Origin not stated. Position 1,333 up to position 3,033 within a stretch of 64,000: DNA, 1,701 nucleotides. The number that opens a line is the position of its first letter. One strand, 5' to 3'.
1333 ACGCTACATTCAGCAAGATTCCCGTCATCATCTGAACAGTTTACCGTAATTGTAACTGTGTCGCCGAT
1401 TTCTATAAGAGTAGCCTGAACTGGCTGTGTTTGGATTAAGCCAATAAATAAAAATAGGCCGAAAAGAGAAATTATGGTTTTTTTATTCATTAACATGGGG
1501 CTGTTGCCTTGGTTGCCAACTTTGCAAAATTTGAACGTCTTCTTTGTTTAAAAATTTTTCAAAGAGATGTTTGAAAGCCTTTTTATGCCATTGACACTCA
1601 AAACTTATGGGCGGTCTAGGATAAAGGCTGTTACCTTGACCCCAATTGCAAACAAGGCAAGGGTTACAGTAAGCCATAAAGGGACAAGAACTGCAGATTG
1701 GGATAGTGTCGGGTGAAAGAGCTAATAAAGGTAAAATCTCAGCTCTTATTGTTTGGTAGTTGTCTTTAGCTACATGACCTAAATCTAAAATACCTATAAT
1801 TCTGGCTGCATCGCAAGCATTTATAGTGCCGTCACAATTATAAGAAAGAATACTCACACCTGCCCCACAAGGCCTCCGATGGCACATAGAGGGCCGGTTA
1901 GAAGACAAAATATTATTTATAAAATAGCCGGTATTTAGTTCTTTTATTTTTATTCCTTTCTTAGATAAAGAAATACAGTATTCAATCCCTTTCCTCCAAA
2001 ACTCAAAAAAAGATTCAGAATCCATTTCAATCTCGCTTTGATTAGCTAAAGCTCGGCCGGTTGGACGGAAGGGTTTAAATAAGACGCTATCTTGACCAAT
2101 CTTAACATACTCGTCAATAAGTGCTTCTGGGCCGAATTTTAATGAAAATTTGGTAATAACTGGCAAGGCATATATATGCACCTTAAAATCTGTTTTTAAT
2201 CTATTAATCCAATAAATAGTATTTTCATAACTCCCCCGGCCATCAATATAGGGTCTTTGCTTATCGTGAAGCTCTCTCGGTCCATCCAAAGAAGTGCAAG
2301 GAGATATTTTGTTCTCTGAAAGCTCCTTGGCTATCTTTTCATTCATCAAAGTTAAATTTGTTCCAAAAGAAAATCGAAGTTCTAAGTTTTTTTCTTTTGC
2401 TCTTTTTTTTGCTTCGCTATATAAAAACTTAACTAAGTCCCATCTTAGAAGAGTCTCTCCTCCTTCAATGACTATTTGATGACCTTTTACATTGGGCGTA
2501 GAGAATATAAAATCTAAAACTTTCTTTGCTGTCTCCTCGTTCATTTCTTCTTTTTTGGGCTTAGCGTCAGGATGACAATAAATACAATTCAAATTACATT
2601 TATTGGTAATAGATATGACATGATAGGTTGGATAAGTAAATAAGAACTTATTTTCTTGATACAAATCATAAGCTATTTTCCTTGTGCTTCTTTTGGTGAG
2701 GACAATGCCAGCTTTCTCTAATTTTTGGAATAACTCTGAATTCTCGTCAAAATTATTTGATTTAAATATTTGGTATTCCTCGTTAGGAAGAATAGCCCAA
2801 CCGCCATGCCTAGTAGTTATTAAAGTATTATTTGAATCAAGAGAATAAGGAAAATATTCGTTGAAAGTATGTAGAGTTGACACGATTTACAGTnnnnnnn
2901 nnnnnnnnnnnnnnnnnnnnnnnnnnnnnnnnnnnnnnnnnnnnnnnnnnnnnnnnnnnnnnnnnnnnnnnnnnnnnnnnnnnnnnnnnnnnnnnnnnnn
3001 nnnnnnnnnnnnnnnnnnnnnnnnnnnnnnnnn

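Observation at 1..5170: Tightly coupled operon linking a radical SAM/SPASM enzyme, an HxsD-like partner, a Trp-repeat protein and an A24-type peptidase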

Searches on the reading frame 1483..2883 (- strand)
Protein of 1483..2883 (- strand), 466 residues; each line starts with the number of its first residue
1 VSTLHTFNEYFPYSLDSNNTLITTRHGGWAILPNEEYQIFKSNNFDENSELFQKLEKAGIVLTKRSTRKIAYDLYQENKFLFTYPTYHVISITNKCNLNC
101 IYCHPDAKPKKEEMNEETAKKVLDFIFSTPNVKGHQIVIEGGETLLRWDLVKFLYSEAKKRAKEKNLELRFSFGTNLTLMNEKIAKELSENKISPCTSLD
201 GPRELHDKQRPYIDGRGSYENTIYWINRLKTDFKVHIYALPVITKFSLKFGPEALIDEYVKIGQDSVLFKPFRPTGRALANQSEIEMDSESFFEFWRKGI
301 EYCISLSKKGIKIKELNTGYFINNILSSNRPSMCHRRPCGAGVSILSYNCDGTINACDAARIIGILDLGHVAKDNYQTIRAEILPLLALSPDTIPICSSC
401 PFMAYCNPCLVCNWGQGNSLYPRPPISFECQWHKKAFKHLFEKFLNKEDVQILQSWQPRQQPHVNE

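Call 5: search_protein_families(library=pfam, proteins=[window:1483-2883:-], max_evalue=0.1)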
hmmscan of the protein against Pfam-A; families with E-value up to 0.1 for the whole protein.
window:1483-2883:- (466 aa): 3 families
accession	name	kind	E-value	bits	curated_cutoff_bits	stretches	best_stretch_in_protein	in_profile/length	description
PF04055.27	Radical_SAM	-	1.3e-15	58.4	29.5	1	90-235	1-143/166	Radical SAM superfamily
PF13353.11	Fer4_12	-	0.00011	23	22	1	94-220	13-133/137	4Fe-4S single cluster domain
PF03660.19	PHF5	-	0.068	13.8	26.7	0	393-416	42-64/104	PHF5-like protein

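Call 6: search_protein_families(library=ncbifam, proteins=[window:1483-2883:-], max_evalue=0.1)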
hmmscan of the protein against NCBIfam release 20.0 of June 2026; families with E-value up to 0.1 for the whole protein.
window:1483-2883:- (466 aa): 84 families (the best 25 are shown)
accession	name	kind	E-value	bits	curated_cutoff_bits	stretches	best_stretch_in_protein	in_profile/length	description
TIGR03978.1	rSAM_paired_1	equivalog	3.5e-86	289.8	370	1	14-456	8-465/466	His-Xaa-Ser system radical SAM maturase HxsB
NF047865.1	rSAM_PapB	equivalog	4.8e-38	131.2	340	1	91-407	8-313/330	PapB family radical SAM/SPASM ranthipeptide maturase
TIGR03906.1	quino_hemo_SAM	equivalog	5.4e-32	111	453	1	46-406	58-410/467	quinohemoprotein amine dehydrogenase maturation protein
TIGR04064.1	rSAM_nif11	equivalog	9.1e-31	107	518.7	1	89-377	81-372/459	nif11-like peptide radical SAM maturase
TIGR04068.1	rSAM_ocin_clost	equivalog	1.7e-28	99.7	500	1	4-235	5-238/462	Cys-rich peptide radical SAM maturase CcpM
TIGR04280.1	geopep_mat_rSAM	hypoth_equivalog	8.5e-27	94.2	400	1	21-224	21-225/428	geopeptide radical SAM maturase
NF038107.1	rSAM_NF038107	equivalog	2.8e-25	89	600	1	15-232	13-236/444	Cys-every-fifth radical SAM/SPASM peptide maturase CefB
NF040492.1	not_ScfB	exception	7.2e-25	87.8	855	1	41-375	54-382/450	ScfB-related radical SAM/SPASM orphan maturase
TIGR03974.1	rSAM_six_Cys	equivalog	1.2e-23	83.7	425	1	38-374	52-382/451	thioether cross-link-forming SCIFF peptide maturase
NF035951.1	rSAM_RumMC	equivalog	1.4e-22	80.1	720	1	42-229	67-259/510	RumMC family radical SAM sactipeptide maturase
TIGR03942.1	sulfatase_rSAM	equivalog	2.4e-22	79.5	349.45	1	92-407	7-321/363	anaerobic sulfatase maturase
NF041298.1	rSAM_mat_DynA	equivalog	1.7e-21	76.6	450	1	89-407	4-318/356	dynobactin maturation radical SAM/SPASM protein DynA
NF041300.1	rSAM_mat_DarW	exception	5.2e-21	75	650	1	89-361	44-314/415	radical SAM/SPASM peptide maturase DarW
NF050035.1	rSAM_WgK_link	exception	6e-20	71.5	650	1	82-296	5-206/367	radical SAM/SPASM peptide maturase WgkB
TIGR04261.1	rSAM_GlyRichRpt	subfamily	9.8e-20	70.9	310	1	92-317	3-230/363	cyclophane-forming radical SAM/SPASM peptide maturase GrrM/OscB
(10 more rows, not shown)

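Call 10: find_homologous_proteins(query=window:1483-2883:-, max_evalue=1e-20)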
Query window:1483-2883:- (466 aa): 230 proteins with E <= 1e-20 among 6271 candidates; the best 120 are listed.
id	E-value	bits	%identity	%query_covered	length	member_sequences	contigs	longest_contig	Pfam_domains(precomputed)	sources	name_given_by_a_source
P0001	0.0e+0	1099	100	100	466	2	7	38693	PF04055.28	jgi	-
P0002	5.9e-241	818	73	98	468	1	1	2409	PF04055.28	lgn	-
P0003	6.1e-222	756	68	98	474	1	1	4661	PF04055.28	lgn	-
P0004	3.5e-205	700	66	96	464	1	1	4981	PF04055.28,PF13353.12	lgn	-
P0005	1.4e-204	698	66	97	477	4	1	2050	PF04055.28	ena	-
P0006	1.1e-203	695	65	97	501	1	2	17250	PF04055.28,PF13353.12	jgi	jgi:uncharacterized protein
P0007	1.8e-201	688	65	97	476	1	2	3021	PF04055.28,PF13353.12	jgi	-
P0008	8.8e-193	659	60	97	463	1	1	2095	PF04055.28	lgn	-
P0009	1.0e-192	659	62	98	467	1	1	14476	PF04055.28,PF13353.12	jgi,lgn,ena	-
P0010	1.1e-192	659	61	97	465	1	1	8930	PF04055.28,PF13353.12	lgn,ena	-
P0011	1.8e-192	658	60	97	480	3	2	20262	PF04055.28,PF13353.12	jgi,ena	-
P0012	2.7e-192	658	61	98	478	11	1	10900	PF04055.28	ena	-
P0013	7.5e-192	656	61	98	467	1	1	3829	PF04055.28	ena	-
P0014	1.4e-191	655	59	98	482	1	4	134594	PF04055.28,PF13353.12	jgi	-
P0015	1.7e-190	652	62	97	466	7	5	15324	PF04055.28,PF13353.12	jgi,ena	-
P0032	1.8e-147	510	49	98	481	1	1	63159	PF04055.28,PF13353.12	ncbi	-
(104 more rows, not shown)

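Call 16: find_related_loci(query=A1, collection=genome_contigs, flank=8000)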
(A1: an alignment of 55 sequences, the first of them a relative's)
Query A1 (466 aa) in genome_contigs; peptide patterns used: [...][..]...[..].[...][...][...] (x = any residue, [..] = any of these).
600 stretches matched a pattern (row limit reached: there are more); 558 encode a relative of the query (tblastn E <= 1e-3); the best 80 are kept; 80 distinct loci.
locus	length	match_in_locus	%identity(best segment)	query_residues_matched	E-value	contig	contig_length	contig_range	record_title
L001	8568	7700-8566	53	5-293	1e-109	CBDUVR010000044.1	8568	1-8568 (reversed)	MAG TPA_asm: uncultured archaeon isolate SRR21487743_concoct_152 genome assembly, contig: ERZ25748485.2804, whole genome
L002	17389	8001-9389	37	8-456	5e-97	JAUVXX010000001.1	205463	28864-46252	MAG: bacterium isolate CSMAG_1227 CSMAG_1227_k141_1278190_length_205463_cov_12.0544, whole genome shotgun sequence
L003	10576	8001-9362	36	8-456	2e-96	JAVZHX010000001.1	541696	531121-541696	MAG: Candidatus Micrarchaeia archaeon isolate DRTY-6_201901_bins_19 DRTY-6_201901_bins_19_scaffold_1, whole genome shotg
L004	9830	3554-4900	36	6-456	3e-96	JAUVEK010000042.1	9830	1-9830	MAG: Candidatus Nanohalarchaeota archaeon isolate CSMAG_321 CSMAG_321_k141_1141095_length_9830_cov_11.9750, whole genome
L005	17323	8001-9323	38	17-456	5e-91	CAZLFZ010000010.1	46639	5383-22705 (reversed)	MAG TPA_asm: uncultured archaeon isolate binchicken_co262_246 genome assembly, contig: NODE_607_length_46639_cov_12.0168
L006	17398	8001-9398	35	5-463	1e-88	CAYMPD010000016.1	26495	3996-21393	MAG TPA_asm: uncultured archaeon isolate binchicken_co17_215 genome assembly, contig: NODE_4891_length_26495_cov_5.70457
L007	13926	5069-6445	35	11-461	2e-88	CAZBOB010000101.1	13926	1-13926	MAG TPA_asm: uncultured Desulfobacteraceae bacterium isolate binchicken_co34_357 genome assembly, contig: NODE_7367_leng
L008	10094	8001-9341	34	11-456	3e-85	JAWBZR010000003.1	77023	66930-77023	MAG: Candidatus Aenigmatarchaeota archaeon isolate JZ-1_201901_bins_70 JZ-1_201901_bins_70_scaffold_3, whole genome shot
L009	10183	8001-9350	31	6-457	2e-85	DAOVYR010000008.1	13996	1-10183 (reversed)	MAG TPA_asm: Candidatus Nanohalarchaeota archaeon isolate CSMAG_1788 CSMAG_1788_k141_4915559_length_13996_cov_29.0461, w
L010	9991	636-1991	38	17-456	6e-85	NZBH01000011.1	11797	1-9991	MAG: archaeon isolate ARS1414 MHASMcontig_135039, whole genome shotgun sequence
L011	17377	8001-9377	34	8-461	7e-85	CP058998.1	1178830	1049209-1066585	MAG: Candidatus Fermentimicrarchaeum limneticum isolate Sv326 chromosome, complete genome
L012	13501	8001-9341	35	14-456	1e-84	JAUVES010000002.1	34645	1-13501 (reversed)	MAG: Candidatus Nanohaloarchaea archaeon isolate CSMAG_329 CSMAG_329_k141_2593306_length_34645_cov_11.6251, whole genome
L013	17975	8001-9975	33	8-456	1e-83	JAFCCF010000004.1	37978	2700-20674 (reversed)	MAG: Candidatus Aminicenantes bacterium isolate AB_1215_Bin_51 AB_1215_Bin_51.fna_scaffold_1307, whole genome shotgun se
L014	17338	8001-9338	34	21-456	1e-83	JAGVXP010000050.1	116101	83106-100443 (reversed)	Candidatus Woesearchaeota archaeon isolate RIFCSPHIGHO2_02_FULL_36_13 rifcsphigho2_02_scaffold_1398, whole genome shotgu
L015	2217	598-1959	33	5-456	6e-86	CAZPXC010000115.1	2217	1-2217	MAG TPA_asm: uncultured Methanosarcinales archaeon isolate binchicken_co151_549 genome assembly, contig: NODE_124732_len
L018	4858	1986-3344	33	12-460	8e-82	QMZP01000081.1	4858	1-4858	MAG: Candidatus Aenigmatarchaeota archaeon isolate B8_G16 B8_Guay16_scaffold_19753, whole genome shotgun sequence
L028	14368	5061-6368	36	21-456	5e-78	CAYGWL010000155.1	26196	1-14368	MAG TPA_asm: uncultured Methanosarcinales archaeon isolate ERP119294_co2_8 genome assembly, contig: k141_868851, whole g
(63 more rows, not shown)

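Call 22: find_related_loci(query=A2, collection=metagenome_contigs, flank=6000)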
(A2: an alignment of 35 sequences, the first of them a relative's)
Query A2 (466 aa) in metagenome_contigs; peptide patterns used: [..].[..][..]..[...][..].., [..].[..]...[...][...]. (x = any residue, [..] = any of these).
599 stretches matched a pattern (row limit reached: there are more); 163 encode a relative of the query (tblastn E <= 1e-3); the best 80 are kept; 80 distinct loci.
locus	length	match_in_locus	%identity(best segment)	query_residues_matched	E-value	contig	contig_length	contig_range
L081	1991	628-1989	66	4-456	0e+0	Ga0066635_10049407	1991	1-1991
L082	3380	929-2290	59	4-457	0e+0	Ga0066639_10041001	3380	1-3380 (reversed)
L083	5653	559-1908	60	8-457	0e+0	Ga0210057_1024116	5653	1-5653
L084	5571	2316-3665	60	8-457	0e+0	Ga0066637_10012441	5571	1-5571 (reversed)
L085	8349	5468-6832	62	4-456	0e+0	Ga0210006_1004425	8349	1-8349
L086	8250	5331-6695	62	4-456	0e+0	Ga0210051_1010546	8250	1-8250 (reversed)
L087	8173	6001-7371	61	4-458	0e+0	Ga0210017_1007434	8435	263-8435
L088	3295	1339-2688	57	7-456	0e+0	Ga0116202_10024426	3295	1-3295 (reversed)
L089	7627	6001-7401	58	1-462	2e-177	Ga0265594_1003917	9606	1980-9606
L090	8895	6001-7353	54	7-456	2e-166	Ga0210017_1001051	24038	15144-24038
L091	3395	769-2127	57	6-456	3e-172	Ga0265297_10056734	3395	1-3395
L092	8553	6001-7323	62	6-456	0e+0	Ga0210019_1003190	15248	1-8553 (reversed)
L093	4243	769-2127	55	6-456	6e-168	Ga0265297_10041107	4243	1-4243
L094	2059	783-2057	55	7-431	2e-171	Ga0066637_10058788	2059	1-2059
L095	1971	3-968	67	137-457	2e-156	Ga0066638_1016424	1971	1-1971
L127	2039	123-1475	32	22-459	9e-69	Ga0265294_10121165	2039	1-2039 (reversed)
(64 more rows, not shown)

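Call 25: search_protein_families(library=ncbifam, proteins=[L018:3387-3689:+, L018:1668-1895:+, L018:108-1211:+, L085:3518-4555:+, L028:6373-7917:+, L002:12848-13279:-, L084:1079-1819:+, L018:1217-1693:+, L090:4885-7362:+], max_evalue=0.01)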
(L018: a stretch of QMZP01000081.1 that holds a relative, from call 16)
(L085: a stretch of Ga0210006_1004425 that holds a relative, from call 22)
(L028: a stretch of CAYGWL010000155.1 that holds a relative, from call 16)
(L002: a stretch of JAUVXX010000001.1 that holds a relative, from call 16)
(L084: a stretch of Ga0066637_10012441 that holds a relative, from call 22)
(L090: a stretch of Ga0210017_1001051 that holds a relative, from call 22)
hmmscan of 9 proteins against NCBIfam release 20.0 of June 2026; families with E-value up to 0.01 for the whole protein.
L018:3387-3689:+ (101 aa): 2 families
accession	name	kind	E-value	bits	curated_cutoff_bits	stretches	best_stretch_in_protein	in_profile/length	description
NF038309.1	HisXaaSer_A3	equivalog_domain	1.3e-12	47.3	65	1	4-71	1-70/81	His-Xaa-Ser repeat protein HxsA3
NF038313.3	HisXaaSer_A4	exception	3.2e-12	47.2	55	1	4-100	1-92/93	His-Xaa-Ser repeat protein HxsA4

L018:1668-1895:+ (76 aa): 2 families
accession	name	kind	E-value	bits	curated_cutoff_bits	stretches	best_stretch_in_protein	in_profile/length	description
NF038315.1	HxsD_rel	equivalog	6.7e-22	77.5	41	1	11-71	1-62/62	HxsD-like protein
TIGR03976.1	chp_LLNDYxLRE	equivalog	6.1e-05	23.3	50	1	14-66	2-59/90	His-Xaa-Ser system protein HxsD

L018:108-1211:+ (368 aa): 0 families

L085:3518-4555:+ (346 aa): 0 families

L028:6373-7917:+ (515 aa): 68 families (the best 25 are shown)
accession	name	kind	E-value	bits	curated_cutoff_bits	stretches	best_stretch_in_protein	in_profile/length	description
NF047865.1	rSAM_PapB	equivalog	3e-70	237.1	340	1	6-321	2-328/330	PapB family radical SAM/SPASM ranthipeptide maturase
TIGR03906.1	quino_hemo_SAM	equivalog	9.6e-54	182.8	453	1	6-318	93-423/467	quinohemoprotein amine dehydrogenase maturation protein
NF040492.1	not_ScfB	exception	1.5e-52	179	855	1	8-336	96-442/450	ScfB-related radical SAM/SPASM orphan maturase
TIGR03974.1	rSAM_six_Cys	equivalog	5.1e-50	170.6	425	1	6-335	96-442/451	thioether cross-link-forming SCIFF peptide maturase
TIGR04064.1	rSAM_nif11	equivalog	3.1e-48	164.6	518.7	1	5-345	76-436/459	nif11-like peptide radical SAM maturase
TIGR04068.1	rSAM_ocin_clost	equivalog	9e-43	146.8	500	2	4-125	81-207/462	Cys-rich peptide radical SAM maturase CcpM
TIGR04115.1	rSAM_Cxxx_rpt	equivalog_domain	3e-34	119.1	350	1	9-318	4-334/359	radical SAM peptide maturase, CXXX-repeat target family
TIGR03978.1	rSAM_paired_1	equivalog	4.2e-29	101.6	370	1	6-346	81-452/466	His-Xaa-Ser system radical SAM maturase HxsB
TIGR04084.1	rSAM_AF0577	subfamily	4.8e-28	98.1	225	1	12-309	2-285/347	TIGR04084 family radical SAM/SPASM domain-containing protein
TIGR04148.1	GG_samocin_CFB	equivalog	2e-26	93.2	300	1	6-148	16-173/411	radical SAM peptide maturase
NF035951.1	rSAM_RumMC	equivalog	1.1e-22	80.4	720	1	3-144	108-258/510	RumMC family radical SAM sactipeptide maturase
TIGR04280.1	geopep_mat_rSAM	hypoth_equivalog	2.1e-20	73.1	400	1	7-106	84-186/428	geopeptide radical SAM maturase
NF038170.1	lachnocin_rSAM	equivalog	2.8e-20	72.6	550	1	1-305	70-391/440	lachnocin radical SAM maturase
TIGR04163.1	rSAM_cobopep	equivalog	3e-19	69.1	375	1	2-320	59-398/428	peptide-modifying radical SAM enzyme CbpB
TIGR03942.1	sulfatase_rSAM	equivalog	5.6e-19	68.4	349.45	1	14-320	8-335/363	anaerobic sulfatase maturase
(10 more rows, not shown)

L002:12848-13279:- (144 aa): 2 families
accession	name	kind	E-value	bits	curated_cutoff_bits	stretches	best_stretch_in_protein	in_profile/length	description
NF038309.1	HisXaaSer_A3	equivalog_domain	1.3e-17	63.4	65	0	2-93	1-81/81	His-Xaa-Ser repeat protein HxsA3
NF038313.3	HisXaaSer_A4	exception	2.6e-16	60.3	55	1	3-93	2-89/93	His-Xaa-Ser repeat protein HxsA4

L084:1079-1819:+ (247 aa): 0 families

L018:1217-1693:+ (159 aa): 2 families
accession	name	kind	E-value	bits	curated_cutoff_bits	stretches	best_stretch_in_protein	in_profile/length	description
TIGR03976.1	chp_LLNDYxLRE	equivalog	9.8e-15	54.7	50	1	35-116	3-85/90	His-Xaa-Ser system protein HxsD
NF038315.1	HxsD_rel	equivalog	9.8e-06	25.7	41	1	33-92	3-59/62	HxsD-like protein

L090:4885-7362:+ (826 aa): 89 families (the best 25 are shown)
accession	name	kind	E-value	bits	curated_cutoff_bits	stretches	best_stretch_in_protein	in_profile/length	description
TIGR03978.1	rSAM_paired_1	equivalog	2.4e-104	349.7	370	2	378-824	6-466/466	His-Xaa-Ser system radical SAM maturase HxsB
TIGR04082.1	rSAM_for_selen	equivalog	6e-61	206.7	350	3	11-218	195-392/516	thio(seleno)oxazole modification radical SAM maturase SbtM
NF047865.1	rSAM_PapB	equivalog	1.1e-59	202.4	340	2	456-773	7-313/330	PapB family radical SAM/SPASM ranthipeptide maturase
TIGR04340.1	rSAM_ACGX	hypoth_equivalog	2e-57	195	400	2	14-354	2-340/341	radical SAM/SPASM domain protein, ACGX system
NF041298.1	rSAM_mat_DynA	equivalog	2.2e-52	178.2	450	2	455-776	4-322/356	dynobactin maturation radical SAM/SPASM protein DynA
TIGR04545.1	rSAM_ahbD_hemeb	equivalog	8.9e-51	173.3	500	3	18-217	3-197/339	heme b synthase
TIGR04133.1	rSAM_w_lipo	hypoth_equivalog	3.9e-46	157.6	425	2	16-333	25-331/350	TIGR04133 family radical SAM/SPASM protein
TIGR04053.2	TIGR04053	equivalog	4.6e-45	154.4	395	3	17-216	10-205/366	TIGR04053 family radical SAM/SPASM domain-containing protein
NF050035.1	rSAM_WgK_link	exception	4.8e-45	154.1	650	2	20-224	14-212/367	radical SAM/SPASM peptide maturase WgkB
TIGR04051.1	rSAM_NirJ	equivalog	4.7e-44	150.8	515.45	2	19-243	6-224/354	heme d1 biosynthesis radical SAM protein NirJ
TIGR04303.1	GeoRSP_rSAM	equivalog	1e-43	150.2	400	2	17-352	7-325/325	GeoRSP system radical SAM/SPASM protein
NF040492.1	not_ScfB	exception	9.9e-42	143.3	855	2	456-805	99-443/450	ScfB-related radical SAM/SPASM orphan maturase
TIGR03942.1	sulfatase_rSAM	equivalog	1.8e-41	142.4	349.45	2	458-785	7-334/363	anaerobic sulfatase maturase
TIGR04054.1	rSAM_NirJ1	equivalog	1.6e-40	138.9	650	2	18-239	39-254/387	putative heme d1 biosynthesis radical SAM protein NirJ1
TIGR03906.1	quino_hemo_SAM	equivalog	5.6e-40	137.4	453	2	454-779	96-418/467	quinohemoprotein amine dehydrogenase maturation protein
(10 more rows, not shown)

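Call 26: search_protein_families(library=padloc, proteins=[window:1483-2883:-, L018:3387-3689:+, L085:3518-4555:+], max_evalue=0.01)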
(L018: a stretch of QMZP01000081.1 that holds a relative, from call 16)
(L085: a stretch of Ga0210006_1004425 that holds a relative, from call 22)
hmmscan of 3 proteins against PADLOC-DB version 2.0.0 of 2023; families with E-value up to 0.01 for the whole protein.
window:1483-2883:- (466 aa): 2 families
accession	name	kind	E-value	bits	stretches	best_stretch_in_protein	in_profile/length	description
PDLC02903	pVip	-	3.8e-08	31.1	1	91-200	5-101/257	Viperins not associated with kinases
PDLC02904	pVip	-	2.1e-07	28.7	1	92-249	9-155/262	Viperins associated with kinases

L018:3387-3689:+ (101 aa): 0 families

L085:3518-4555:+ (346 aa): 0 families

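Call 36: search_protein_families(library=pfam, proteins=[L085:3518-4555:+, L089:4179-5225:+, L083:1715-3022:+, L093:2121-4040:+, L085:1481-2386:+, L089:1892-2854:+, L090:4885-7362:+, L092:4891-5931:+], max_evalue=0.01)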
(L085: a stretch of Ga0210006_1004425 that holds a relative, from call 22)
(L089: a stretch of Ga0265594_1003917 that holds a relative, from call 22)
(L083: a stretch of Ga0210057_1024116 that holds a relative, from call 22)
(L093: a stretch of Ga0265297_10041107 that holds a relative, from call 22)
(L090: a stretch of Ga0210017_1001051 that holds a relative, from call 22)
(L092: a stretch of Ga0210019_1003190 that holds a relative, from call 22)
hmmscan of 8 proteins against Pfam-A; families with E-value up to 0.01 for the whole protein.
L085:3518-4555:+ (346 aa): 0 families

L089:4179-5225:+ (349 aa): 0 families

L083:1715-3022:+ (436 aa): 1 family
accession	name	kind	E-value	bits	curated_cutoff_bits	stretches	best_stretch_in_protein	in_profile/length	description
PF25788.1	Ig_Rha78A_N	-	2.4e-08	34.6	27.4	1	219-307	21-101/105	Rha78A-like, N-terminal immunoglobulin domain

L093:2121-4040:+ (640 aa): 2 families
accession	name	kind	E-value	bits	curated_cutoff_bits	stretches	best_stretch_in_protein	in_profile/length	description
PF18911.6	PKD_4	-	0.001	19.5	27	0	491-522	52-82/85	PKD domain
PF00801.26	PKD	-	0.0094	16.4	23.5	0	466-515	27-73/80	PKD domain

L085:1481-2386:+ (302 aa): 1 family
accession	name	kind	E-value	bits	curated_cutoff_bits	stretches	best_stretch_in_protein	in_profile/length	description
PF07737.17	ATLF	-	0.0057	16.8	27.4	1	191-277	115-192/193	Anthrax toxin lethal factor, N- and C-terminal domain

L089:1892-2854:+ (321 aa): 1 family
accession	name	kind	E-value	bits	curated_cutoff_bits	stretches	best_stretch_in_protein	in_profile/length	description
PF04055.27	Radical_SAM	-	1.1e-19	71.6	29.5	1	26-161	1-143/166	Radical SAM superfamily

L090:4885-7362:+ (826 aa): 3 families
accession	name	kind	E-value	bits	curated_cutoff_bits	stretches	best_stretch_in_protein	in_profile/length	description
PF04055.27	Radical_SAM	-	6.3e-41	140.8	29.5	2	21-182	3-166/166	Radical SAM superfamily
PF13353.11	Fer4_12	-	8.8e-13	49.2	22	2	460-566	13-115/137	4Fe-4S single cluster domain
PF13186.11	SPASM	-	5e-12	46.4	21.5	1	268-323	4-66/67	Iron-sulfur cluster-binding domain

L092:4891-5931:+ (347 aa): 2 families
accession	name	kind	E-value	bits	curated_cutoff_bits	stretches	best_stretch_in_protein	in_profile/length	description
PF00590.25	TP_methylase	-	4.5e-11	43.5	27.8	1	101-249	2-141/212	Tetrapyrrole (Corrin/Porphyrin) Methylases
PF24406.1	nSTAND_NTPase4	-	0.0033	17.9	27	1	52-89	4-41/58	Novel STAND NTPase 4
